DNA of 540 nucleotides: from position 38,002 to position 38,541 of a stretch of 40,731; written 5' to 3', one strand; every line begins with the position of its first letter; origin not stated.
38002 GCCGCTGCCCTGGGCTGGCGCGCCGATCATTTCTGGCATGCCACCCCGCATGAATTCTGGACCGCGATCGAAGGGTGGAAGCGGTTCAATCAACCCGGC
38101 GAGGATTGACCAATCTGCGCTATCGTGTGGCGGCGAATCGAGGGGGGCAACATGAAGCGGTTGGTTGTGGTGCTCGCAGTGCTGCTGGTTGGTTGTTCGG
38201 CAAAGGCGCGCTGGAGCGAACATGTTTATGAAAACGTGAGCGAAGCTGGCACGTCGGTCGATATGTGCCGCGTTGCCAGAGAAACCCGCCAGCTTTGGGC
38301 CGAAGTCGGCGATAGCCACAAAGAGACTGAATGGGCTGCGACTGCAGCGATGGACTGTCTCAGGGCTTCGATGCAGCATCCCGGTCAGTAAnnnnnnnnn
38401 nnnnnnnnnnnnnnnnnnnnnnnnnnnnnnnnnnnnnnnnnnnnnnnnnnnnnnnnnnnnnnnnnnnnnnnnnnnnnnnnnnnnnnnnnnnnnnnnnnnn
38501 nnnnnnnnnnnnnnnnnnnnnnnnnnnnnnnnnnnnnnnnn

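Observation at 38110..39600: A 1.5-kb lower-GC moron island separating the tail chaperone genes from the tape measure gene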

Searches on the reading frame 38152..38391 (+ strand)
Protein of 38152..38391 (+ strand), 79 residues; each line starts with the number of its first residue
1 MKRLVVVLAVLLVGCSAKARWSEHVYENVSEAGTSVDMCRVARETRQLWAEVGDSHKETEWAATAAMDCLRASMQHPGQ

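Call 10: search_protein_families(library=pfam, max_evalue=0.1, proteins=[window:38152-38391:+])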
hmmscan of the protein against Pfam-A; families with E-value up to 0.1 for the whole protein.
window:38152-38391:+ (79 aa): 2 families
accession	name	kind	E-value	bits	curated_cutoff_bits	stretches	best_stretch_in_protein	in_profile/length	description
PF11076.13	YbhQ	-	0.047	14.1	27.4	1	5-67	22-86/132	Putative inner membrane protein YbhQ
PF12472.13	DUF3693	-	0.055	13.5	21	0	44-78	13-42/60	Phage related protein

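Call 11: search_protein_families(library=phrogs, max_evalue=0.1, proteins=[window:38152-38391:+])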
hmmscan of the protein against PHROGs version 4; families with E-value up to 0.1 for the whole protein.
window:38152-38391:+ (79 aa): 1 family
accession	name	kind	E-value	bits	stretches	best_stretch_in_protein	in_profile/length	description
phrog_1119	-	moron, auxiliary metabolic gene and host takeover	0.026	15.9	1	1-18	1-20/78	Cor superinfection exclusion protein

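Call 42: search_protein_families(library=padloc, max_evalue=0.1, proteins=[window:38152-38391:+])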
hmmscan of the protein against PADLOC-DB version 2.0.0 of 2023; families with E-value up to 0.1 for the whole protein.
window:38152-38391:+ (79 aa): 0 families

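Call 44: search_protein_families(library=ncbifam, max_evalue=0.1, proteins=[window:38152-38391:+])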
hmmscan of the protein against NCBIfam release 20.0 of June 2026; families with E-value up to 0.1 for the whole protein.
window:38152-38391:+ (79 aa): 4 families
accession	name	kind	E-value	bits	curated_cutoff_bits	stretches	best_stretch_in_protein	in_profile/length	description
NF040598.1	Ala_zip_lipo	subfamily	0.0066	16.9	43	1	5-74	8-74/90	Lpp/OprI family alanine-zipper lipoprotein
NF040843.1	SE2200_fam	equivalog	0.024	14.7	30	1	1-25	1-25/33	SE2200 family small protein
TIGR02747.1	TraV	equivalog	0.061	14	44.75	1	6-50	8-52/145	type IV conjugative transfer system lipoprotein TraV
NF038356.1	actino_DLW39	hypoth_equivalog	0.086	12.7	24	0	2-15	1-14/38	DLW-39 family protein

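Call 62: search_solved_structures(query=window:38152-38391:+, max_evalue=10)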
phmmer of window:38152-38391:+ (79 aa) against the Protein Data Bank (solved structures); distinct sequences matched with E-value up to 10: 1.
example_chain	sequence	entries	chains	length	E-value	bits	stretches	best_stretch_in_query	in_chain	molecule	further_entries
3nm9_A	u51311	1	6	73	0.47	14.1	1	16-66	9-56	High mobility group protein D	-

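Call 66: search_dna_similar(query=window:38152-38391:+, collection=phages, mode=protein, max_evalue=1, max_rows=15)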
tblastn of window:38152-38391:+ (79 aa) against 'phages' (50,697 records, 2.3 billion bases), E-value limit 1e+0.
No match.
